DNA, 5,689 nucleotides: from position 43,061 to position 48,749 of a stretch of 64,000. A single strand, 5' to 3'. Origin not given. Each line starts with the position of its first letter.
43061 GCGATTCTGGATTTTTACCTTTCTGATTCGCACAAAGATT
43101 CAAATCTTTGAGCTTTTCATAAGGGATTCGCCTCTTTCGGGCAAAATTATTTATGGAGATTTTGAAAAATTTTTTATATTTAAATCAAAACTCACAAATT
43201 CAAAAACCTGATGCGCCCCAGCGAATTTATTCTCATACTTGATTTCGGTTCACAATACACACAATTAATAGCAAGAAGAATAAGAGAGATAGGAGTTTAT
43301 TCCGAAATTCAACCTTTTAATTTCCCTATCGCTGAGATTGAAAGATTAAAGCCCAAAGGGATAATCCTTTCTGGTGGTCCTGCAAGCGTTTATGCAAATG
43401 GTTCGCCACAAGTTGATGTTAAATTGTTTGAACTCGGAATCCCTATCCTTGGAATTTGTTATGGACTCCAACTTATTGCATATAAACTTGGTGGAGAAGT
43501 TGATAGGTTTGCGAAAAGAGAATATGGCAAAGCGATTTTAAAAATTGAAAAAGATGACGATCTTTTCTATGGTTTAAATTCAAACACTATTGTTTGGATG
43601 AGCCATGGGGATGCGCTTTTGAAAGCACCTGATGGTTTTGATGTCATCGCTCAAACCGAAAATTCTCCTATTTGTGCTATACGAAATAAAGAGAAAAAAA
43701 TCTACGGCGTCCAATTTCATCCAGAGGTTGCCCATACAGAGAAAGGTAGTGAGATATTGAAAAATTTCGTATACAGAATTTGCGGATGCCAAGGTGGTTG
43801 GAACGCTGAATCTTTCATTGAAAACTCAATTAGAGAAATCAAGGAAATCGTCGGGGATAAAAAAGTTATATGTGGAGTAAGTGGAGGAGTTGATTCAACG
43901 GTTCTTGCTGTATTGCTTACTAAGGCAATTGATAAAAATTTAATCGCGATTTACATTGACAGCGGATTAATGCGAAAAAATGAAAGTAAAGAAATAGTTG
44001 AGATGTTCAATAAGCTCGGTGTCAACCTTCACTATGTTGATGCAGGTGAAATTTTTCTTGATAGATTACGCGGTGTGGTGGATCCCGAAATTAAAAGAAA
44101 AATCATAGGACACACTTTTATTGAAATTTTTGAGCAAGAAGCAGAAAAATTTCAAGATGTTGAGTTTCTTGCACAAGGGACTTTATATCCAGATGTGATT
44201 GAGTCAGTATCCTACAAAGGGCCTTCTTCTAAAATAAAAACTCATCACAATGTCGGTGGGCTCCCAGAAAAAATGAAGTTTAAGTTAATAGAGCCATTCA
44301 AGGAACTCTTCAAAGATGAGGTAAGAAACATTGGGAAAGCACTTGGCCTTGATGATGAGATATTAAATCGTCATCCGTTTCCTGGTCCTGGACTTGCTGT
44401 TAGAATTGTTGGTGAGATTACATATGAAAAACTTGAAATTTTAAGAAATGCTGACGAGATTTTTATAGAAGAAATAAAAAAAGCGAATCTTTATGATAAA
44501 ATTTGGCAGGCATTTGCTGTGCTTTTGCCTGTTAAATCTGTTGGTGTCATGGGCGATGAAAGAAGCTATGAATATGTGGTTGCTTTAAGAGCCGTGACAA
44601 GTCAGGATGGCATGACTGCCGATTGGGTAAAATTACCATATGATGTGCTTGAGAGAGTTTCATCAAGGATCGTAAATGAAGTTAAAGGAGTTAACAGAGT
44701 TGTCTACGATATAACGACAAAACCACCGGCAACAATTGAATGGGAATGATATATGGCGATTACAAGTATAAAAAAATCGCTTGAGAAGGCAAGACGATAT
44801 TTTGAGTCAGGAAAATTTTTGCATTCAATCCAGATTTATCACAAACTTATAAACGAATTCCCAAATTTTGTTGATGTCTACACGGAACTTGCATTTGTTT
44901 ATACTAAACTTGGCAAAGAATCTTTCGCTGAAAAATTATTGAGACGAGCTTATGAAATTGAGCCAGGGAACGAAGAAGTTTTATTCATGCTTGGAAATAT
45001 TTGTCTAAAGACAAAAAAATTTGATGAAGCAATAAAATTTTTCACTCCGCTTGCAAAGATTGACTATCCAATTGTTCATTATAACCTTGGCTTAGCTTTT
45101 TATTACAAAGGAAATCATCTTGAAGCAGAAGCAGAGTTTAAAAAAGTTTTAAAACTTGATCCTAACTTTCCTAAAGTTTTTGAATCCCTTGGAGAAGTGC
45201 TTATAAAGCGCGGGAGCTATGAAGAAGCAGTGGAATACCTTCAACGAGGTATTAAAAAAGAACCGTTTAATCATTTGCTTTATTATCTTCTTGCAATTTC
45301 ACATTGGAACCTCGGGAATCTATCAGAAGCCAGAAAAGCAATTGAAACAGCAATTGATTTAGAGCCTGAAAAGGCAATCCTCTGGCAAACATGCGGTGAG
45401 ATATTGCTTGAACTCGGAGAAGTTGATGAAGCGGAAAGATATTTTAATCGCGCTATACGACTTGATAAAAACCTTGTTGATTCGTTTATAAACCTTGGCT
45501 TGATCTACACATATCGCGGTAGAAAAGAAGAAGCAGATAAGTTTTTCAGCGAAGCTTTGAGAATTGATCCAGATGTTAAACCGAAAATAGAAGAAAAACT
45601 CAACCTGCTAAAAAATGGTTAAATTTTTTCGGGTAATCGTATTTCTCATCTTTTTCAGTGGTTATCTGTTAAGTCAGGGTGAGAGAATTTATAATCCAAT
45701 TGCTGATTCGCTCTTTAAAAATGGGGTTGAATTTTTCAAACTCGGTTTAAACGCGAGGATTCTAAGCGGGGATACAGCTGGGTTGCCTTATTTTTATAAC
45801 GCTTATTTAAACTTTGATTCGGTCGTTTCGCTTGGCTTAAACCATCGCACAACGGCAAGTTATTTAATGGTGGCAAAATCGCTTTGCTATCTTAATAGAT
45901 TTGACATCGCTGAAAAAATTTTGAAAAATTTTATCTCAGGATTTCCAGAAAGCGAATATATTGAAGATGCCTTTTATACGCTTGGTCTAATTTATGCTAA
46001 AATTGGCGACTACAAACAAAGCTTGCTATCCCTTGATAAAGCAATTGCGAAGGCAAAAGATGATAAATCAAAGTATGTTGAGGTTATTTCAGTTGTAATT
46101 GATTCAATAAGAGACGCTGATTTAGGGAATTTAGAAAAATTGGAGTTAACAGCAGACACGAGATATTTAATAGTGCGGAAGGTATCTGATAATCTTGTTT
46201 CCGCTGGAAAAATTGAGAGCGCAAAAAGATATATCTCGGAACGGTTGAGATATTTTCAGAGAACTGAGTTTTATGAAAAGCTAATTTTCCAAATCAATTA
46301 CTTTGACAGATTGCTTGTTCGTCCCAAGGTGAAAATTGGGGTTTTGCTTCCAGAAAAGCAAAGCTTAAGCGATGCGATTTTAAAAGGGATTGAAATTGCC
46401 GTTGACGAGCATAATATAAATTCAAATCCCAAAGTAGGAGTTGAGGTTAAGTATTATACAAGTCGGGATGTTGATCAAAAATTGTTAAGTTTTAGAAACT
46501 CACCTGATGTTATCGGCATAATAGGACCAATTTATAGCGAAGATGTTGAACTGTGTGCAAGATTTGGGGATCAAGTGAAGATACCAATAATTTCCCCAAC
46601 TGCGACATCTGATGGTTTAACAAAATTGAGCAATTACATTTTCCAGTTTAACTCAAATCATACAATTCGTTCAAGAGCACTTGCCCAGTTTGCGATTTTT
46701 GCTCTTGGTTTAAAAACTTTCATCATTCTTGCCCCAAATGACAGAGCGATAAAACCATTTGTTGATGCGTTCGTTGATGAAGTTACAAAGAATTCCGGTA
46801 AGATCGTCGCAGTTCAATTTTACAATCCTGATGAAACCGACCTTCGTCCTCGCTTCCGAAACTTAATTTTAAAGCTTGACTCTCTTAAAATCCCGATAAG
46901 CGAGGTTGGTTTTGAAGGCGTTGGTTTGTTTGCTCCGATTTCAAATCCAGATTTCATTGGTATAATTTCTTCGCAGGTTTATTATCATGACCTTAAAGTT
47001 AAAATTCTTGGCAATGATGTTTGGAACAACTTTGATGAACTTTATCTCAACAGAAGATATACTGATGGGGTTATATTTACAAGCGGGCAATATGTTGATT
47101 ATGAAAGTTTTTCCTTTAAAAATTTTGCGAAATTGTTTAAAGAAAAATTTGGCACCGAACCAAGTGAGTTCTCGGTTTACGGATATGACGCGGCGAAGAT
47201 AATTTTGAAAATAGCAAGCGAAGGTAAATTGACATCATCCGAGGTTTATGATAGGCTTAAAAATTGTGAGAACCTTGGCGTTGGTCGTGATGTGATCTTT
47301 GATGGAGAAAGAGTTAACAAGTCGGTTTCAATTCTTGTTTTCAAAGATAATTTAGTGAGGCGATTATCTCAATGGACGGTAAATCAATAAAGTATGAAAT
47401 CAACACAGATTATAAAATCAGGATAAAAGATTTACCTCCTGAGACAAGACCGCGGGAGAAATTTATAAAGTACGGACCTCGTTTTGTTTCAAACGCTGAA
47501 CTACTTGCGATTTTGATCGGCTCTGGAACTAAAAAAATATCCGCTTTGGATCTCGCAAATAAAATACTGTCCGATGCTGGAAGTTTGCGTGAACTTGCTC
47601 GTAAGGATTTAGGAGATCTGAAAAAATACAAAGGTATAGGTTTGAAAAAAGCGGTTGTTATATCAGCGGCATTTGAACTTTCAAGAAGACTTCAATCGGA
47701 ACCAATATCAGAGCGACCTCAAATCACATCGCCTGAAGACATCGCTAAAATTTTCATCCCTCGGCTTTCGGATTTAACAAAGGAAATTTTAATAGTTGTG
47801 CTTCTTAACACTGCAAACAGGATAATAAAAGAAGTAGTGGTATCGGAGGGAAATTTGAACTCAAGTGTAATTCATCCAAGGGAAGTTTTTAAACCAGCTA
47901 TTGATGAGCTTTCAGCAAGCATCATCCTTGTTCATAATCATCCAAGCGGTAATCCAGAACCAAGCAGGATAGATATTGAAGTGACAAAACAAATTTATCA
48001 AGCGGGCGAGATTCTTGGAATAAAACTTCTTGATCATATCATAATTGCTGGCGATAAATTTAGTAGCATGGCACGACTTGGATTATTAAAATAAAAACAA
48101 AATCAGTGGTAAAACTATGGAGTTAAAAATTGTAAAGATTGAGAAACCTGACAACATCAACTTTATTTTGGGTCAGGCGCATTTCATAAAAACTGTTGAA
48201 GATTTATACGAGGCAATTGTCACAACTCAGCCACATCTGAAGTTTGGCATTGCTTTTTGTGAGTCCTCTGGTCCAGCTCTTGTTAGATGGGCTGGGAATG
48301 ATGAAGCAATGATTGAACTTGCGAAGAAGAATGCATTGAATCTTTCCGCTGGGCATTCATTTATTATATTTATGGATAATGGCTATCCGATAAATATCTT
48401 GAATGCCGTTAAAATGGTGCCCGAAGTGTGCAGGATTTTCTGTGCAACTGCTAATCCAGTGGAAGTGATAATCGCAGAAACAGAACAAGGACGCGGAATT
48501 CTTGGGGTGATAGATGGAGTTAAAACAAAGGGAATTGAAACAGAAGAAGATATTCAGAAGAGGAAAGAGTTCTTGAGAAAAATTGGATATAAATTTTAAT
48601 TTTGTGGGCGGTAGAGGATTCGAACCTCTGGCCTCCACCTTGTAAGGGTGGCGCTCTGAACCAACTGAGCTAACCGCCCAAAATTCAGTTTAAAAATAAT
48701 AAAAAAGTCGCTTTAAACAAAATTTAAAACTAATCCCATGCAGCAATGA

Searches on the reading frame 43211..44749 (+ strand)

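Call 22: search_protein_families(library=pfam, proteins=[window:43211-44749:+])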
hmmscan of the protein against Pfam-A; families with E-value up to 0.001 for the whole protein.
window:43211-44749:+ (512 aa): 7 families
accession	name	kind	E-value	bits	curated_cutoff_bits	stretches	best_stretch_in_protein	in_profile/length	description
PF00117.34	GATase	-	9.1e-54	182.5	22.8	1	8-189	1-189/190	Glutamine amidotransferase class-I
PF00958.27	GMP_synt_C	-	5.7e-49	164.6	27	1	420-511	1-92/92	GMP synthase C terminal domain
PF02540.23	NAD_synthase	-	4.5e-12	46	21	1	204-281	6-84/242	NAD synthase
PF07722.19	Peptidase_C26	-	2.3e-10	41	20.5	1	73-172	102-219/219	Peptidase C26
PF03054.22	tRNA_Me_trans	-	9.9e-05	22.5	20.6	1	217-256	1-39/202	tRNA methyl transferase HUP domain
PF06508.19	QueC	-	0.00015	21.7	22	0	218-278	1-60/210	Queuosine biosynthesis protein QueC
PF01171.26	ATP_bind_3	-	0.00025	21.3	27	1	218-274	1-62/182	PP-loop family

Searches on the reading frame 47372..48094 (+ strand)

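Call 12: search_protein_families(library=pfam, proteins=[window:47372-48094:+])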
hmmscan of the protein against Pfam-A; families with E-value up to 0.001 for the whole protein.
window:47372-48094:+ (240 aa): 2 families
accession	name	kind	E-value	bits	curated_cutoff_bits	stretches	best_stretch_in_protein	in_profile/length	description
PF04002.20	RadC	-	5.8e-44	149.3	22.1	1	118-237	1-120/121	RadC-like JAB domain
PF20582.4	UPF0758_N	-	1.3e-26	92.8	27.1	1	18-95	1-77/77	UPF0758 N-terminal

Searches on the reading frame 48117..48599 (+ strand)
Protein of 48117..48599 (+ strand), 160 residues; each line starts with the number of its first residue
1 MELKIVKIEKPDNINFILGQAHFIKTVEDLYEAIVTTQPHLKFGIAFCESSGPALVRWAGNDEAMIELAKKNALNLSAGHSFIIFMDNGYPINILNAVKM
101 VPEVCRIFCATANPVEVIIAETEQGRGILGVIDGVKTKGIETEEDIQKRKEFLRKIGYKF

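Call 12: search_protein_families(library=pfam, proteins=[window:48117-48599:+])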
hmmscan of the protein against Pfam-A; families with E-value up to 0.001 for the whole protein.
window:48117-48599:+ (160 aa): 1 family
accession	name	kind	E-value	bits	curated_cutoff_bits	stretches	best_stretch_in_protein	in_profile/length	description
PF04008.19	Adenosine_kin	-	2.1e-78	261.8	25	1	6-159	1-154/154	Adenosine specific kinase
